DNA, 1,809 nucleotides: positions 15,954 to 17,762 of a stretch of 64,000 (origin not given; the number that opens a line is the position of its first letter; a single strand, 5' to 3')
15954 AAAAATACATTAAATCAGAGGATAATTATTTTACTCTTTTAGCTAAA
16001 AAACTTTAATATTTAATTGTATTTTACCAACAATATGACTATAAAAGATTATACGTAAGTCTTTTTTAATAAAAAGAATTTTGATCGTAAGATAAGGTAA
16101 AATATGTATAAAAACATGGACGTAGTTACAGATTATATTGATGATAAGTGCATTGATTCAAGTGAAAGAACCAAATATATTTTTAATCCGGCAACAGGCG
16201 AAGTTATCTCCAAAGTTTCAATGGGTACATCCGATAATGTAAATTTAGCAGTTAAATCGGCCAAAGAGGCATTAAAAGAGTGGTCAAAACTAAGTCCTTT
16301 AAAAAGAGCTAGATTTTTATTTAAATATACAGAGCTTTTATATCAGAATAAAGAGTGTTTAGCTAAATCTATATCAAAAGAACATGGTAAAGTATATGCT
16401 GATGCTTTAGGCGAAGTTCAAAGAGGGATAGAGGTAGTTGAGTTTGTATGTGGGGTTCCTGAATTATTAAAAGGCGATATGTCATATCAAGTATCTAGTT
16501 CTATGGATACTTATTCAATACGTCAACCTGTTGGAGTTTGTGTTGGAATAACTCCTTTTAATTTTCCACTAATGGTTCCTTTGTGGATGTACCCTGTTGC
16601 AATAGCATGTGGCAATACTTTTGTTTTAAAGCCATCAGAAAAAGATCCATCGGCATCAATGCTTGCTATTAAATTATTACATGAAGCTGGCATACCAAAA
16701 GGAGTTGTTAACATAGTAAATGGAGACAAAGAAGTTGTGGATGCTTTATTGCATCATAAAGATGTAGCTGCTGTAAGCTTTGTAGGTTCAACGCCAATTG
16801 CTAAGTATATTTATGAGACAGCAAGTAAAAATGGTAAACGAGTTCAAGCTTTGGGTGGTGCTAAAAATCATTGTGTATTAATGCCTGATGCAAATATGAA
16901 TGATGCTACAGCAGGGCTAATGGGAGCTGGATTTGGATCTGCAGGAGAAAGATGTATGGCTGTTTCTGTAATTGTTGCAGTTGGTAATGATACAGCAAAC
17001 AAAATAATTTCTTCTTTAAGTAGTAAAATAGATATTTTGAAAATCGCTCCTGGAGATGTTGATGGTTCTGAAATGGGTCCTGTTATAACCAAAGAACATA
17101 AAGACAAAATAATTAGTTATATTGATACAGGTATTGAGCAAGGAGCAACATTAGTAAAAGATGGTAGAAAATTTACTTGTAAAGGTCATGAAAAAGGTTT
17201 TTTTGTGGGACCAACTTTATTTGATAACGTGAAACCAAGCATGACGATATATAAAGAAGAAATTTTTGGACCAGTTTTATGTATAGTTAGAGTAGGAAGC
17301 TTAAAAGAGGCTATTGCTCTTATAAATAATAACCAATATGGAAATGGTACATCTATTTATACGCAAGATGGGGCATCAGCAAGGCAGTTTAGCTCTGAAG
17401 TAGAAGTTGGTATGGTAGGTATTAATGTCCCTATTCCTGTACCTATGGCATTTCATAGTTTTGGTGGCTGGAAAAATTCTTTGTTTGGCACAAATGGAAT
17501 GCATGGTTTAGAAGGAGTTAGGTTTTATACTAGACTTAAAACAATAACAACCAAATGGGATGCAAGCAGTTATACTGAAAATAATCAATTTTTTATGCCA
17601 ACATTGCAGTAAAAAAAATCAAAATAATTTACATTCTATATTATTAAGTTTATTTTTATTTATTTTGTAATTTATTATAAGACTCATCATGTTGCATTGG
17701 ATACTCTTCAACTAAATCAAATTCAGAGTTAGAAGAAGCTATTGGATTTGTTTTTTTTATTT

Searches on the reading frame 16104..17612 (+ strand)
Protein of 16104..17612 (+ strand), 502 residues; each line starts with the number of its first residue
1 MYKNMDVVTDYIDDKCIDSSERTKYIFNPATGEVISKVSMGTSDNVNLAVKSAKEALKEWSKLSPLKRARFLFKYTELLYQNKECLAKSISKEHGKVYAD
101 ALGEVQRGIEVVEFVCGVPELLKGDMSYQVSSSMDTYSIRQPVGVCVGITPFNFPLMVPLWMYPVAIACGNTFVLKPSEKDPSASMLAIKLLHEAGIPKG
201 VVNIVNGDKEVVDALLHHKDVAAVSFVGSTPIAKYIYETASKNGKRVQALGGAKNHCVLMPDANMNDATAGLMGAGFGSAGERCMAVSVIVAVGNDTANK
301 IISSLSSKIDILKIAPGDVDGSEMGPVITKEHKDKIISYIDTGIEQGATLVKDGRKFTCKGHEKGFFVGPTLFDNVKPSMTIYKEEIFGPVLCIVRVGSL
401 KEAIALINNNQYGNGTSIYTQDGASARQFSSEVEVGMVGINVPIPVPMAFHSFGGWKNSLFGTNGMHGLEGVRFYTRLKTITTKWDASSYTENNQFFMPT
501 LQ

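Call 41: search_protein_families(library=ncbifam, proteins=[window:16104-17612:+], max_evalue=1e-10)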
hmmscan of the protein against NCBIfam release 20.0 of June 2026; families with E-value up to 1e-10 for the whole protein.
window:16104-17612:+ (502 aa): 40 families (the best 25 are shown)
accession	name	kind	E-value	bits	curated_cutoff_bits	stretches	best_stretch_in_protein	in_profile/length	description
TIGR01722.1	MMSDH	subfamily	4.3e-206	685.2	448.5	1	9-485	2-477/477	CoA-acylating methylmalonate-semialdehyde dehydrogenase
NF052305.1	DioxValDhHalo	equivalog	7.6e-106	354.9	750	1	7-484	4-482/483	2,5-dioxovalerate dehydrogenase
NF042993.1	AlphKGSA_gudD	equivalog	1e-103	347.7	770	1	7-483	3-480/481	alpha-ketoglutaric semialdehyde dehydrogenase GucD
TIGR01804.1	BADH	equivalog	4.4e-101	338.7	668.6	1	12-470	2-461/467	betaine-aldehyde dehydrogenase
NF009725.0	PRK13252.1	equivalog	7.3e-95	318.2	593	1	4-484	3-480/488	betaine-aldehyde dehydrogenase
NF010000.0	PRK13473.1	subfamily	1.7e-89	300.7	615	1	10-483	5-472/475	aminobutyraldehyde dehydrogenase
TIGR02299.1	HpaE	equivalog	2.2e-87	293.7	638.35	1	10-484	3-477/488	5-carboxymethyl-2-hydroxymuconate semialdehyde dehydrogenase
TIGR01780.1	SSADH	subfamily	9.4e-86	288.4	646.35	1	27-478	2-447/448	succinate-semialdehyde dehydrogenase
NF002852.0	PRK03137.1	subfamily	3.7e-85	286.7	648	1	15-484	44-513/514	L-glutamate gamma-semialdehyde dehydrogenase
NF045735.1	PaDhStyDPseudo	equivalog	2.7e-83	280.3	850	1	18-482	14-480/483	phenylacetaldehyde dehydrogenase StyD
TIGR03216.1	OH_muco_semi_DH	equivalog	1.2e-79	268.1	693.25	1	10-484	3-480/481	2-hydroxymuconic semialdehyde dehydrogenase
NF045736.1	PaDhStyDRhodo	equivalog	2.6e-78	263.7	800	1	11-482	6-476/479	phenylacetaldehyde dehydrogenase StyD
NF006916.0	PRK09407.1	equivalog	3.7e-78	263.4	521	1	18-484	30-493/526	succinic semialdehyde dehydrogenase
NF040648.1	lactal_redase_Meth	equivalog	3.4e-77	260.4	650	1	12-467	3-448/463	lactaldehyde dehydrogenase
NF040792.1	glyc_ald_dh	equivalog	6.7e-77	259.5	760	1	11-484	4-474/488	D-glyceraldehyde dehydrogenase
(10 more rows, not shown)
